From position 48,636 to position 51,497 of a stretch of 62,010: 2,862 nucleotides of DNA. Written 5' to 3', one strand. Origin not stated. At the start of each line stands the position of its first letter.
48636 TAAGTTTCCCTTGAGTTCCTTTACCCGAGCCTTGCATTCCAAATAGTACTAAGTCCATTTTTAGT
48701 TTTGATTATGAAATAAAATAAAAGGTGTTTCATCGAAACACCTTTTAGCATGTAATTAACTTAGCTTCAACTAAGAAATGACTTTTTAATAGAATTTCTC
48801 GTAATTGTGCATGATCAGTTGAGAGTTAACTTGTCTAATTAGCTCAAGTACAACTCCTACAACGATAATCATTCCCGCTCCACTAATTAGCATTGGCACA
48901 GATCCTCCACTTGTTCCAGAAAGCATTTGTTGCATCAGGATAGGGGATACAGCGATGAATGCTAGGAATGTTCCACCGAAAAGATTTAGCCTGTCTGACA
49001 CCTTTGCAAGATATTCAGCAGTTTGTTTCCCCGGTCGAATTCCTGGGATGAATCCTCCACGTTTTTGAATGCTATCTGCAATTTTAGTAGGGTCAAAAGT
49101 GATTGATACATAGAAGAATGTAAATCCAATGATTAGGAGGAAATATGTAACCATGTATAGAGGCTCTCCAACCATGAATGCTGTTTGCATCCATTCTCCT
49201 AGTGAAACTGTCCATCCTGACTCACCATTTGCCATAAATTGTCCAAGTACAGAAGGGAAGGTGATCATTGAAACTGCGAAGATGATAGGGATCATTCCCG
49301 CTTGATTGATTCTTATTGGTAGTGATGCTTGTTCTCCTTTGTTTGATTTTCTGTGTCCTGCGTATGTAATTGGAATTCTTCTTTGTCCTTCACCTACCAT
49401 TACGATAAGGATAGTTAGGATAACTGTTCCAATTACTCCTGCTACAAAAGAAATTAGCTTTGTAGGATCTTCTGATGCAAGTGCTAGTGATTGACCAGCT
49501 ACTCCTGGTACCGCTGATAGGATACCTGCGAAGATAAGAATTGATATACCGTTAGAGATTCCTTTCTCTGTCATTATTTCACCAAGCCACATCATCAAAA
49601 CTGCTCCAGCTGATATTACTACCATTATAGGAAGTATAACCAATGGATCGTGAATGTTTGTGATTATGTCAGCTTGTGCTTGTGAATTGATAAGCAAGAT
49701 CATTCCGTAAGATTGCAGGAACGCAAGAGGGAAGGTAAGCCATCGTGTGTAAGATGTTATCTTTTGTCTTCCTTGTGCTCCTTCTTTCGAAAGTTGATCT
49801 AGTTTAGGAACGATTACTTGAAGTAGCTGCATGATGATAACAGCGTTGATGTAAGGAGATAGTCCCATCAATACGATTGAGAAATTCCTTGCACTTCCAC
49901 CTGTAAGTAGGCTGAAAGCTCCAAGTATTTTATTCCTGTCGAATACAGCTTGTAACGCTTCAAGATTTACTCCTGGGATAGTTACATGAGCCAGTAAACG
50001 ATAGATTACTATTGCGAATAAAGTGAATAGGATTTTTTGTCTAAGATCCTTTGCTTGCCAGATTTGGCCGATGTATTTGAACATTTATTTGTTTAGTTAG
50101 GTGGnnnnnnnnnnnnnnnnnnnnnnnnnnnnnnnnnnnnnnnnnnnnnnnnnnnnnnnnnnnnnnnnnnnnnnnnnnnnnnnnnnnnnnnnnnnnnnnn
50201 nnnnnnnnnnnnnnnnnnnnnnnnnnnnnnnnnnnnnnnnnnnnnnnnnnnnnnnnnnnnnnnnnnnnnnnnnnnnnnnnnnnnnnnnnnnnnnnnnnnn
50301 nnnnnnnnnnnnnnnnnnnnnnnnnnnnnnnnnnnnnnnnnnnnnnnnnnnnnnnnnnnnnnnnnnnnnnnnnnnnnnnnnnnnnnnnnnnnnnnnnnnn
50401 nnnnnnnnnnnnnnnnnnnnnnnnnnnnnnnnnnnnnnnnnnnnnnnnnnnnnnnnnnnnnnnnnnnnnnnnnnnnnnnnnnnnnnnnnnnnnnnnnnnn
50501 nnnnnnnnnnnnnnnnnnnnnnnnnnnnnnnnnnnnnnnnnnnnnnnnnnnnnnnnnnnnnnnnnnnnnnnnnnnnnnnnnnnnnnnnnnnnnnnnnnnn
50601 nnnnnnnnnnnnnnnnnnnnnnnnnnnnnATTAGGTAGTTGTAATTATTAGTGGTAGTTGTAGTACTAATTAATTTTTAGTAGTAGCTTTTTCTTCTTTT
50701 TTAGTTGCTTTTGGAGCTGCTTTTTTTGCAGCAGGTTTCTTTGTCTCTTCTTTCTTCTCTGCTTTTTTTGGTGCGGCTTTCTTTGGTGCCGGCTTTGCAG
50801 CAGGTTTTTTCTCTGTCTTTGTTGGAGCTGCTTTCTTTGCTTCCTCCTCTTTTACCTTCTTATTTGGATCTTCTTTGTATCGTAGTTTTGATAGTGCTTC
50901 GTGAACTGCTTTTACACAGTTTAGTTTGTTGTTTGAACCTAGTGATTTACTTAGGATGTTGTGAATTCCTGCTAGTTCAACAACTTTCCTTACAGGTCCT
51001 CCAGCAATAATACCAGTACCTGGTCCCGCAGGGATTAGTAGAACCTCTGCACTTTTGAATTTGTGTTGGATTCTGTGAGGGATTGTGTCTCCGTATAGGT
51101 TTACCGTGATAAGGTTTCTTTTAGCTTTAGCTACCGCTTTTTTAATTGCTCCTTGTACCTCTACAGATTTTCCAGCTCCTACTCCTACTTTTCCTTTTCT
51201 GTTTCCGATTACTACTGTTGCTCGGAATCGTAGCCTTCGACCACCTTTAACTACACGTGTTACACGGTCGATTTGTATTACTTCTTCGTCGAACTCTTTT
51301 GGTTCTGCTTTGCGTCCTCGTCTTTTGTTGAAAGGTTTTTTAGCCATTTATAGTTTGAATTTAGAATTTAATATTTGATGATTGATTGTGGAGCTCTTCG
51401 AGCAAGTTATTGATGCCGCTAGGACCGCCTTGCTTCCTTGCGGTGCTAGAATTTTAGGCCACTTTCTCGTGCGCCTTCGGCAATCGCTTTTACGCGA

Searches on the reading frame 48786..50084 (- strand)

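Call 13: search_protein_families(library=pfam, proteins=[window:48786-50084:-], max_evalue=0.001)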
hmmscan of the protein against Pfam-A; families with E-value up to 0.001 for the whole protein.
window:48786-50084:- (432 aa): 1 family
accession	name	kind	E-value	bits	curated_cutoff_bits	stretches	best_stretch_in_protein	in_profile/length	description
PF00344.25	SecY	-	4.3e-96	322.3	32.2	1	69-415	1-305/306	SecY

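Call 26: search_protein_families(library=ncbifam, proteins=[window:48786-50084:-], max_evalue=0.001)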
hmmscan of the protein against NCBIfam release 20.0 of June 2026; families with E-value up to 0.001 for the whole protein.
window:48786-50084:- (432 aa): 3 families
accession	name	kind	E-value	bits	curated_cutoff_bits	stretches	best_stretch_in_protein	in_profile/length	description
TIGR00967.1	3a0501s007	equivalog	1.1e-106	357.2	253.6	1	15-428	1-414/414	preprotein translocase subunit SecY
NF009082.0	PRK12417.1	equivalog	1.2e-50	172.4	353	1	14-431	12-401/406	accessory Sec system protein translocase subunit SecY2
TIGR02920.1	acc_sec_Y2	equivalog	4.3e-45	154.2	249.6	1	16-431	4-394/395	accessory Sec system protein translocase subunit SecY2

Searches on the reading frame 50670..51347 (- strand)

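Call 71: search_protein_families(library=pfam, proteins=[window:50670-51347:-], max_evalue=0.0001)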
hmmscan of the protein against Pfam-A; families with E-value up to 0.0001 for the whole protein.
window:50670-51347:- (225 aa): 2 families
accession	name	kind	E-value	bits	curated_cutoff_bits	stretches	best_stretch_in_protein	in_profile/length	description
PF03719.21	Ribosomal_S5_C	-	2.4e-26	91.4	21.5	1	95-160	1-66/71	Ribosomal protein S5, C-terminal domain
PF00333.26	Ribosomal_S5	-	6.1e-24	84.3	27.1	1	19-83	1-65/65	Ribosomal protein S5, N-terminal domain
